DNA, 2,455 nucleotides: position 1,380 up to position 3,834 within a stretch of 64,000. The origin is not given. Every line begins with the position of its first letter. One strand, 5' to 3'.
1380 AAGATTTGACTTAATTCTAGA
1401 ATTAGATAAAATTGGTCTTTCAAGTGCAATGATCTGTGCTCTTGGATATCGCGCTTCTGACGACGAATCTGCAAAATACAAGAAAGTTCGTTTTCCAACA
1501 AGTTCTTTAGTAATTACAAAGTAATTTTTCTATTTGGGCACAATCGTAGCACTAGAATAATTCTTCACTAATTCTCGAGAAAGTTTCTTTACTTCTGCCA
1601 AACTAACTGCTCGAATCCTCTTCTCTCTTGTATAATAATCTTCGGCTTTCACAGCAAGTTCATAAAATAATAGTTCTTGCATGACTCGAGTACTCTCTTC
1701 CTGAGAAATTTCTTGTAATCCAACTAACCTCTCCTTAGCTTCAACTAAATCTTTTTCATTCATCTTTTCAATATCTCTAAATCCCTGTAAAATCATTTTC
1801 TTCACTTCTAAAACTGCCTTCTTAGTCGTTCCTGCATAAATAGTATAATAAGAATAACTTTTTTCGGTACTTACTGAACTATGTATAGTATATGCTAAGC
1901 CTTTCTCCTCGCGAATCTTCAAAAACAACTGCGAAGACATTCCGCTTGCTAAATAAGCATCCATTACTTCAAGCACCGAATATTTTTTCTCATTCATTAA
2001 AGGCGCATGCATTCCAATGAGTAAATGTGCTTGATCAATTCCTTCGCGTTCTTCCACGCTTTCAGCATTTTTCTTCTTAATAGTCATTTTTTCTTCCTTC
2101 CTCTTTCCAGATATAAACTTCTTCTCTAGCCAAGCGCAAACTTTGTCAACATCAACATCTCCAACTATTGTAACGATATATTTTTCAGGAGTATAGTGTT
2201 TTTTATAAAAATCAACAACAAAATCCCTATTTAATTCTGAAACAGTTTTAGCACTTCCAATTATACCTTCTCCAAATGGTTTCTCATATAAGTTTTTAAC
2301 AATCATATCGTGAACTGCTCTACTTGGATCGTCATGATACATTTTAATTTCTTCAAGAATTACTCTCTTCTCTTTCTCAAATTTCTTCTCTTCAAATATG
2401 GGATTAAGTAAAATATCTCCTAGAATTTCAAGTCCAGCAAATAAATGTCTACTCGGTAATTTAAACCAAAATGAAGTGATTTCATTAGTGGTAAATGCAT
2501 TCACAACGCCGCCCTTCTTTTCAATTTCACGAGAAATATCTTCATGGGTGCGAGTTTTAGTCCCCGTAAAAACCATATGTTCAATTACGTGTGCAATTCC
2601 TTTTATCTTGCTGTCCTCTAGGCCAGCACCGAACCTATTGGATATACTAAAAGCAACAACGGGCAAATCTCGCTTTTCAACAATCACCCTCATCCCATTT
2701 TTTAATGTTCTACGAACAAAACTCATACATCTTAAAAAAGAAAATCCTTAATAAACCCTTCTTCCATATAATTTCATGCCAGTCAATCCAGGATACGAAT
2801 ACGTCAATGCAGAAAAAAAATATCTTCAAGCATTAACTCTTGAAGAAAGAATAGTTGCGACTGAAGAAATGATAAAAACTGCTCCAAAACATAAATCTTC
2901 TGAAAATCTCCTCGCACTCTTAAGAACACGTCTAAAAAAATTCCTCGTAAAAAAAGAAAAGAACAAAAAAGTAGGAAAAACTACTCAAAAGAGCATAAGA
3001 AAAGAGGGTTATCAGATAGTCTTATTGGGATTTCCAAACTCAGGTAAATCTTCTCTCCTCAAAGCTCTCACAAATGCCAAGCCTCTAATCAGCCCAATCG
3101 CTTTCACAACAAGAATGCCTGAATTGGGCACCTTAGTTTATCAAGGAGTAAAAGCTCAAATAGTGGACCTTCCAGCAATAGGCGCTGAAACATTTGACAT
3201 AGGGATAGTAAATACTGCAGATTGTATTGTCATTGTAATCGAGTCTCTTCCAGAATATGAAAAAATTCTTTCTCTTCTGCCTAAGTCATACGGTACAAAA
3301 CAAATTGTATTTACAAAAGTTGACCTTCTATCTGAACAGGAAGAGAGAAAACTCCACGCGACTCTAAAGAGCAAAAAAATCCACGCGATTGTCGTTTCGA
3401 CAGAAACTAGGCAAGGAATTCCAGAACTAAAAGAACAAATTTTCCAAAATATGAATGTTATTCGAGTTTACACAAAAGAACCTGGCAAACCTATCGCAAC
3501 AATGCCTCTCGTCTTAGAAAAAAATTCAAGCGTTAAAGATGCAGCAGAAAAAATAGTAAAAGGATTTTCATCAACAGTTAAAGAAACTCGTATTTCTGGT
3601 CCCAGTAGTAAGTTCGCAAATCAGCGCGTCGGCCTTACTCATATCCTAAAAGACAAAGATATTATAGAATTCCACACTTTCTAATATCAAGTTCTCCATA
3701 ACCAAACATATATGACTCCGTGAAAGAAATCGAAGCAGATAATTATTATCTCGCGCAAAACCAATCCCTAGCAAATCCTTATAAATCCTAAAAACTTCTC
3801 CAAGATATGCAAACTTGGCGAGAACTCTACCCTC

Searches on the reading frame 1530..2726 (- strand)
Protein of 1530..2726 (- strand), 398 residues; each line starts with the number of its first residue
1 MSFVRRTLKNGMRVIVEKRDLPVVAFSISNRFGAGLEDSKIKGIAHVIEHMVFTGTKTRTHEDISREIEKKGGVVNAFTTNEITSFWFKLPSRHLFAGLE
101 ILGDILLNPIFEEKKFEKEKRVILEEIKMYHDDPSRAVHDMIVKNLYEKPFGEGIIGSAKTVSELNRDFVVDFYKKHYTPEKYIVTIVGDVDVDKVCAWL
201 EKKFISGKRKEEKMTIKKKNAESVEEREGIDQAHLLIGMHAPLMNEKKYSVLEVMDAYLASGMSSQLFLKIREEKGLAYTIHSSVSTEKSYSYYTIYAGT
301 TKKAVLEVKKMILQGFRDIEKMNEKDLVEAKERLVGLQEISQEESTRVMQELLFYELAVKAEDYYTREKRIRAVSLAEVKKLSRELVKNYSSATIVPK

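Call 99: search_protein_families(library=pfam, proteins=[window:1530-2726:-], max_evalue=0.001)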
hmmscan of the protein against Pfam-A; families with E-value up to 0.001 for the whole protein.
window:1530-2726:- (398 aa): 2 families
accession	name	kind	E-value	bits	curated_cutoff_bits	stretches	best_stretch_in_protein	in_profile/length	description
PF05193.26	Peptidase_M16_C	-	1.1e-31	110.5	23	1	165-334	2-181/181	Peptidase M16 inactive domain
PF00675.25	Peptidase_M16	-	1.1e-28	100.4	22.3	1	25-156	14-146/149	Insulinase (Peptidase family M16)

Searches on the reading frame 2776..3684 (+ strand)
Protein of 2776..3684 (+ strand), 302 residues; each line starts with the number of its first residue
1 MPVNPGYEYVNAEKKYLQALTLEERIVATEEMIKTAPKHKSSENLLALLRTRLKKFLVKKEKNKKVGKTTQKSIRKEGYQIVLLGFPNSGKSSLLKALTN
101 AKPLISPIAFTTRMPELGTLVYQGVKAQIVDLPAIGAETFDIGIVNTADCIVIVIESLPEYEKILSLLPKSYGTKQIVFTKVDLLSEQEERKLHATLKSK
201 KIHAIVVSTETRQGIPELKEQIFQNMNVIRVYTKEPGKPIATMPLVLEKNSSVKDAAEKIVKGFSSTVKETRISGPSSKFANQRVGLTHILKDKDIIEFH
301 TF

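Call 99: search_protein_families(library=pfam, proteins=[window:2776-3684:+], max_evalue=0.001)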
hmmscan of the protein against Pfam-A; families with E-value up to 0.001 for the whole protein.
window:2776-3684:+ (302 aa): 5 families
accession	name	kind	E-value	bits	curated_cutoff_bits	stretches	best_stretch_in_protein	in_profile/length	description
PF01926.29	MMR_HSR1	-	6.4e-16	58.9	21.9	1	80-169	1-101/113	50S ribosome-binding GTPase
PF02824.27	TGS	-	1.3e-08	35.2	22.2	1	229-301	1-60/60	TGS domain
PF02421.24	FeoB_N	-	6.9e-08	32.6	27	1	80-222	2-156/156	Ferrous iron transport protein B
PF03193.22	RsgA_GTPase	-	1.9e-07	31.5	30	1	161-229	42-111/174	RsgA GTPase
PF16897.10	MMR_HSR1_Xtn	-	2e-05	25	35.2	1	171-227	54-105/106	C-terminal region of MMR_HSR1 domain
